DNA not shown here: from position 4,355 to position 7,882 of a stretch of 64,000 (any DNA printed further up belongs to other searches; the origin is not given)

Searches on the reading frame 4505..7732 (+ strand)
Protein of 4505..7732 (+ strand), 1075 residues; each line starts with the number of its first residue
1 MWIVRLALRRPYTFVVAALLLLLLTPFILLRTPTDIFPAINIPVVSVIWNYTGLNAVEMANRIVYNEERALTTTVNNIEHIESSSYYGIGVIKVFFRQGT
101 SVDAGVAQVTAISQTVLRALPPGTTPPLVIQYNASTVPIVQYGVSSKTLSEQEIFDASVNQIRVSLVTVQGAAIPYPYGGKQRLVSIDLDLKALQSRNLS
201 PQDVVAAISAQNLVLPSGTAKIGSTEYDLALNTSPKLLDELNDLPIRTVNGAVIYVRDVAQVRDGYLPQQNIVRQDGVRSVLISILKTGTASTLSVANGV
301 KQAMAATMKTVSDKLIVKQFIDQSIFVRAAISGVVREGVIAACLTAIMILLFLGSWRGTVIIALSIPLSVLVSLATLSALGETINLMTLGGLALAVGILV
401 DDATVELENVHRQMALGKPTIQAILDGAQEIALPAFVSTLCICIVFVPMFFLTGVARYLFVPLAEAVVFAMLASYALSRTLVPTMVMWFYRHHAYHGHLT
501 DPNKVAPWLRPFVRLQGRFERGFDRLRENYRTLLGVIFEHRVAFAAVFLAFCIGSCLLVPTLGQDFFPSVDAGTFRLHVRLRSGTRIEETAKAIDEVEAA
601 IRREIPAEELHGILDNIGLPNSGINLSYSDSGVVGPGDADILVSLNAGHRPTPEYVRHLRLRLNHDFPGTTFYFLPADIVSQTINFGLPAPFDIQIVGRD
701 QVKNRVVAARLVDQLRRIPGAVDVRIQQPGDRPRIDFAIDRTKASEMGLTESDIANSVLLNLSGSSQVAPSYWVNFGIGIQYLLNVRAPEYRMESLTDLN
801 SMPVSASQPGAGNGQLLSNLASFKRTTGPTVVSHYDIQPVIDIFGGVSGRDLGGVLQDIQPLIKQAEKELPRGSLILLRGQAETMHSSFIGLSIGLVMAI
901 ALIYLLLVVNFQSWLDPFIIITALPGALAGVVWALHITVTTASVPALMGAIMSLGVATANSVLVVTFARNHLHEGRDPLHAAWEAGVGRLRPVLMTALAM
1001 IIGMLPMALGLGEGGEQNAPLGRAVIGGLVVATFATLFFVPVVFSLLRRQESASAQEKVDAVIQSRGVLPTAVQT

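Call 87: search_protein_families(library=pfam, proteins=[window:4505-7732:+], max_evalue=0.00001)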
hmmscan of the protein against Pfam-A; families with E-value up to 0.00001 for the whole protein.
window:4505-7732:+ (1075 aa): 2 families
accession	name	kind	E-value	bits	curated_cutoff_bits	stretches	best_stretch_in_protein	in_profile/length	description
PF00873.25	ACR_tran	-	1.6e-197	658.9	28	1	3-1047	1-1020/1021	AcrB/AcrD/AcrF family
PF03176.21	MMPL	-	2.6e-08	33.6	20.5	1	863-1053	114-308/333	MMPL family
